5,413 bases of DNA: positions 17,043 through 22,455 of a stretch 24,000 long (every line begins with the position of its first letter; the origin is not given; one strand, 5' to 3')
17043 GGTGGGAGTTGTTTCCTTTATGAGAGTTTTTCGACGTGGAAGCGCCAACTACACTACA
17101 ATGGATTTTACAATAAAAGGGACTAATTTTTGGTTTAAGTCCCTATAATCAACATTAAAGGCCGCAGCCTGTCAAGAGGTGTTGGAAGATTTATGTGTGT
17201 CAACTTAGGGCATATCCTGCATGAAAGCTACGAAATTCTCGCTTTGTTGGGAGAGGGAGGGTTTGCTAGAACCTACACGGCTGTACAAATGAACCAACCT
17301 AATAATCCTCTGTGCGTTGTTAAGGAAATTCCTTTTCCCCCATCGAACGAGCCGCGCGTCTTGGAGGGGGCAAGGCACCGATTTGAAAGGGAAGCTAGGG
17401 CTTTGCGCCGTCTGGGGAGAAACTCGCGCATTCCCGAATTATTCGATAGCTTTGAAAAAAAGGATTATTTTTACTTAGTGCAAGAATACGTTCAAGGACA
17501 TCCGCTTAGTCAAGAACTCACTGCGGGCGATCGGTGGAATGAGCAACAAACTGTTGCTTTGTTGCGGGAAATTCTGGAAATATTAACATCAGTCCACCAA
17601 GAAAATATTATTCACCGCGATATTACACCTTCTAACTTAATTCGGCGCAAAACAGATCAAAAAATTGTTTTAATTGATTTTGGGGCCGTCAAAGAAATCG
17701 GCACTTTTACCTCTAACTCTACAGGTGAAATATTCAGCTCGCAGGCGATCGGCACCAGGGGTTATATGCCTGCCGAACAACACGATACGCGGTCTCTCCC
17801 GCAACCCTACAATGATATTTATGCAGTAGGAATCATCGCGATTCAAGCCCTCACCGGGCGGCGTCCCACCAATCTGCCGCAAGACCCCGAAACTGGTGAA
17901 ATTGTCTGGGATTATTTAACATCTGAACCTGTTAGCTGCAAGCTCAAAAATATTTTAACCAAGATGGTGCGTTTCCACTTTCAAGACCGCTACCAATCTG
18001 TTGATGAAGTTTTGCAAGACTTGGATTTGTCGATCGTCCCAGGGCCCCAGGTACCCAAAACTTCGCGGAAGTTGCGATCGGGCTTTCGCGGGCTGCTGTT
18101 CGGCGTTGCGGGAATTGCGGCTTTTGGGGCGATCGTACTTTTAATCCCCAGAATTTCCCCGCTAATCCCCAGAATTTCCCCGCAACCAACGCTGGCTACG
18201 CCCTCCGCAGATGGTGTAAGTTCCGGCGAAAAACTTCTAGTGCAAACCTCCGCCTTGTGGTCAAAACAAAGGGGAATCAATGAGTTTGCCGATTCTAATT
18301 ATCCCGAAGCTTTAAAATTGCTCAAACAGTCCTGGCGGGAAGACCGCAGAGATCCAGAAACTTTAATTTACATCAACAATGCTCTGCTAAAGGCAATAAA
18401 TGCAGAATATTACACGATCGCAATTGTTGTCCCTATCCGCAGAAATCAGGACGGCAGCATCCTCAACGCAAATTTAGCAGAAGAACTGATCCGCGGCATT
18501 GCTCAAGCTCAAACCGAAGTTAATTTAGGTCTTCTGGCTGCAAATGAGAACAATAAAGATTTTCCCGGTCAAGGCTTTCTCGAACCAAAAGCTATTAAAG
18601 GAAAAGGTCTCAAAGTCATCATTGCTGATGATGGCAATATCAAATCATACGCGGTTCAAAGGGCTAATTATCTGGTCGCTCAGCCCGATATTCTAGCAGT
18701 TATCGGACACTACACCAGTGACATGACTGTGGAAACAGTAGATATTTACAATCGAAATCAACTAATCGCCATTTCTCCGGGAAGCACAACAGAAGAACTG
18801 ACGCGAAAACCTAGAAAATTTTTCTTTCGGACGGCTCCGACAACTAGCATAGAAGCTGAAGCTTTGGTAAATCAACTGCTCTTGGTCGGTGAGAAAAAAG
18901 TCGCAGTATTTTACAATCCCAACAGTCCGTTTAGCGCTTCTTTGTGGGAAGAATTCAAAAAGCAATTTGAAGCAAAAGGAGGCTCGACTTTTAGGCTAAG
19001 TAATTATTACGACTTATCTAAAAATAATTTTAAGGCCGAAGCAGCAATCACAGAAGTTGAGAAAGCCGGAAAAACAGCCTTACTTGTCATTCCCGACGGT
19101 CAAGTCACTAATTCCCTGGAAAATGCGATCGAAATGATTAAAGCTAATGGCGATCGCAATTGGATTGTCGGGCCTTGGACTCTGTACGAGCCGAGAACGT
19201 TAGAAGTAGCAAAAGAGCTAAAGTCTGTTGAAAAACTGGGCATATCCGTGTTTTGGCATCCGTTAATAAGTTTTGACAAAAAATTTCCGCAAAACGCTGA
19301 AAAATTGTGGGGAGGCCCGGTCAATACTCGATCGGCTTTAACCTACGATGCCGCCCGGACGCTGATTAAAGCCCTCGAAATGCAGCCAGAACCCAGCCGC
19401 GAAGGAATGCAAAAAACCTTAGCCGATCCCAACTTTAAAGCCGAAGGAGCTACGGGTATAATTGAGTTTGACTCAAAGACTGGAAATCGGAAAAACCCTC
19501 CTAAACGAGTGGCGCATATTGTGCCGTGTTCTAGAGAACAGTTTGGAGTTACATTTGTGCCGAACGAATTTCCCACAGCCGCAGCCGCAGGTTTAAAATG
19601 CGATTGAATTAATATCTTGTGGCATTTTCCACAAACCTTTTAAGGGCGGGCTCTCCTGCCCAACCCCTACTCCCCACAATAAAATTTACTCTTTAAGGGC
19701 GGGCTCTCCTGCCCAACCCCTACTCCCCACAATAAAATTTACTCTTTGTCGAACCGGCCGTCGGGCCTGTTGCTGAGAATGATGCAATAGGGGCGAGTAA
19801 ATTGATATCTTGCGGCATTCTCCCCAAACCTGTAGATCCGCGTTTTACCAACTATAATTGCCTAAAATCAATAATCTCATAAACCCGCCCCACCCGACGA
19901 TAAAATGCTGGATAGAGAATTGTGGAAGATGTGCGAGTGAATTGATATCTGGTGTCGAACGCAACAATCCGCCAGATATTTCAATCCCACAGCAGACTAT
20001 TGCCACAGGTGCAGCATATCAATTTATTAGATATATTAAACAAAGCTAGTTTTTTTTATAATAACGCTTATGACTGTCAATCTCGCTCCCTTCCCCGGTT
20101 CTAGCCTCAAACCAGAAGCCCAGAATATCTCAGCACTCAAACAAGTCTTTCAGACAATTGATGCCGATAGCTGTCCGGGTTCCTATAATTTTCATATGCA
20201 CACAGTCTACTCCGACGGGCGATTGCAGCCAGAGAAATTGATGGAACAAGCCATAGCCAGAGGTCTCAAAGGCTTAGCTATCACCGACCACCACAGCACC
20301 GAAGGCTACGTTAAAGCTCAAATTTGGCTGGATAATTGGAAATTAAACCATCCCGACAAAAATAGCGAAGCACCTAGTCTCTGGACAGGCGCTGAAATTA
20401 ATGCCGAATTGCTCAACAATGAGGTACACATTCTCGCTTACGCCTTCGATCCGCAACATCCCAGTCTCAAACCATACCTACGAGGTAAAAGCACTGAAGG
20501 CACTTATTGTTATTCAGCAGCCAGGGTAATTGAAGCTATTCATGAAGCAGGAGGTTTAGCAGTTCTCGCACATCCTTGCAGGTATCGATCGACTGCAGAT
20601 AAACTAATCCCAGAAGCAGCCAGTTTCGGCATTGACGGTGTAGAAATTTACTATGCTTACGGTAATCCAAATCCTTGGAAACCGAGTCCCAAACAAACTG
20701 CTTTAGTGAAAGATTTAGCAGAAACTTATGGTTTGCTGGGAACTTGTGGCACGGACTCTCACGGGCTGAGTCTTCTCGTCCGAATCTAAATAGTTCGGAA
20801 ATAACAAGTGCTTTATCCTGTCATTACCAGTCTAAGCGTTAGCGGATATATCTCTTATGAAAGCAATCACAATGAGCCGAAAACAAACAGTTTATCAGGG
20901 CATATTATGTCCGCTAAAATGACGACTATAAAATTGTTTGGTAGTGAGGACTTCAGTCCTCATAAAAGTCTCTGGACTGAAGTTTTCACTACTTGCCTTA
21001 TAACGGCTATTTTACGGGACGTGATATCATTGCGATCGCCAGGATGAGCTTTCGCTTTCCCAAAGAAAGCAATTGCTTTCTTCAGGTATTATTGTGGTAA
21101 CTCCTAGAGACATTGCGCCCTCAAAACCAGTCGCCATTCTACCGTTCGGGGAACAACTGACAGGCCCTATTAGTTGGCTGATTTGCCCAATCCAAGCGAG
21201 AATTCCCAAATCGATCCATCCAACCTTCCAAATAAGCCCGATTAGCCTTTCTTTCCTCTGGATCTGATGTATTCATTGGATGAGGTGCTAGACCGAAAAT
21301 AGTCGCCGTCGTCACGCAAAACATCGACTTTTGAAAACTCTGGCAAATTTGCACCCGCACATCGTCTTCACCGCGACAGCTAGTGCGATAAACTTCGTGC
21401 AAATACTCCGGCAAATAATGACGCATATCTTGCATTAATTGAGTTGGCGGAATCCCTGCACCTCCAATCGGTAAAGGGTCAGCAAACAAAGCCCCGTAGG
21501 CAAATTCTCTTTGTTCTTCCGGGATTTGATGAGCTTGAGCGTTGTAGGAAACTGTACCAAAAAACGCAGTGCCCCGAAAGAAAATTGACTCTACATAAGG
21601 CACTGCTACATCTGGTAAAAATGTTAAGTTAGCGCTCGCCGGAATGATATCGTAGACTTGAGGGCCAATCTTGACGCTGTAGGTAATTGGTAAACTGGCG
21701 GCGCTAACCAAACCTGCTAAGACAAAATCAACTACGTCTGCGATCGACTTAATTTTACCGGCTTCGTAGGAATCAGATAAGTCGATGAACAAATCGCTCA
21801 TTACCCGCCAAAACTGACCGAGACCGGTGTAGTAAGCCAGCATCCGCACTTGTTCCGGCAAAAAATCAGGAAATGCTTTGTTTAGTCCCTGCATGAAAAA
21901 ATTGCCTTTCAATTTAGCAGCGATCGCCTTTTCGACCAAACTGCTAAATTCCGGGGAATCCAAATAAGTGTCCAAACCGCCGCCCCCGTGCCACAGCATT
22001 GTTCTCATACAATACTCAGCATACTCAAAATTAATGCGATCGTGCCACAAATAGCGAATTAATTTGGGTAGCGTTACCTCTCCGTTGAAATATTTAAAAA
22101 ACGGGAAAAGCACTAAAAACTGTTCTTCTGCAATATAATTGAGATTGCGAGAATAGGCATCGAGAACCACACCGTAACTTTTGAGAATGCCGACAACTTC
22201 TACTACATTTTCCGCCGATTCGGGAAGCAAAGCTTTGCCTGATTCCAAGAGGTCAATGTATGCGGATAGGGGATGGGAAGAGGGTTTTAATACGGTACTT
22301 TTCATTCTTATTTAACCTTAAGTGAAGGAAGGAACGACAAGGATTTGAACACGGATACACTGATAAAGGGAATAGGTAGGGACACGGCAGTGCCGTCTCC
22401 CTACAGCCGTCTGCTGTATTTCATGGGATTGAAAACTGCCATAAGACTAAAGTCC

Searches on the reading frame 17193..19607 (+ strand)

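Call 19: search_protein_families(library=pfam, proteins=[window:17193-19607:+], max_evalue=0.001)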
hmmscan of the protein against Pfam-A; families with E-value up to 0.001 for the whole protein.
window:17193-19607:+ (804 aa): 7 families
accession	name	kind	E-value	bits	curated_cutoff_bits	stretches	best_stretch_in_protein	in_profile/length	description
PF00069.31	Pkinase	-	3.7e-31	108.9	31.7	1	13-268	1-253/263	Protein kinase domain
PF13458.12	Peripla_BP_6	-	2.4e-25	90.4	31.7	1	468-765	38-328/343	Periplasmic binding protein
PF01094.35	ANF_receptor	-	1.4e-16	61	25.4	1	468-768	20-342/353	Receptor family ligand binding region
PF07714.23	PK_Tyr_Ser-Thr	-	6.2e-12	45.8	23.1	1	16-236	4-215/258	Protein tyrosine and serine/threonine kinase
PF03109.22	ABC1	-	4.4e-08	33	22.9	1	76-181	122-229/244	ABC1 atypical kinase-like domain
PF01636.29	APH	-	1.1e-06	29.1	23.2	0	61-136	34-109/239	Phosphotransferase enzyme family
PF17667.7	Pkinase_fungal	-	1.5e-05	24.4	24.1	1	119-194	287-362/387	Fungal protein kinase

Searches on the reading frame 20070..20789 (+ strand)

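Call 19: search_protein_families(library=pfam, proteins=[window:20070-20789:+], max_evalue=0.001)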
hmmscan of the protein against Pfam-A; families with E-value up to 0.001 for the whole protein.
window:20070-20789:+ (239 aa): 1 family
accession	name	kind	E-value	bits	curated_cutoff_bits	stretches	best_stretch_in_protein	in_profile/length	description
PF02811.25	PHP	-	4.2e-09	37.4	26.4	1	41-83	2-46/164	PHP domain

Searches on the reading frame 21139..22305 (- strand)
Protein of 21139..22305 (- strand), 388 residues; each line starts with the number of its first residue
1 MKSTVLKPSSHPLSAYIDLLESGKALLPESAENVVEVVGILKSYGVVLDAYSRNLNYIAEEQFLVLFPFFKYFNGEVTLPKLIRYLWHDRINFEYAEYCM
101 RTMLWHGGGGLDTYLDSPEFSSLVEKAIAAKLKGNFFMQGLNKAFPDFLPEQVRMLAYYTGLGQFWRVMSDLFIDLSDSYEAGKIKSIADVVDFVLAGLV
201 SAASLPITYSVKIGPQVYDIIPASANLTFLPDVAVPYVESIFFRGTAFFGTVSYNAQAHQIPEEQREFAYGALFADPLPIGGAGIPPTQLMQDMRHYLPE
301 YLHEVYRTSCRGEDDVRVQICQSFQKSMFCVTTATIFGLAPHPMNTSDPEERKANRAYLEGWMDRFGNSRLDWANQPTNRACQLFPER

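Call 19: search_protein_families(library=pfam, proteins=[window:21139-22305:-], max_evalue=0.001)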
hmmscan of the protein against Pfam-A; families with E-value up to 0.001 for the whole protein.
window:21139-22305:- (388 aa): 1 family
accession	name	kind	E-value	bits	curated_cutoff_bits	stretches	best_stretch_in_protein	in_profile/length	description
PF10216.14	ChpXY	-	1.1e-187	623.8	25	1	16-366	1-351/352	CO2 hydration protein (ChpXY)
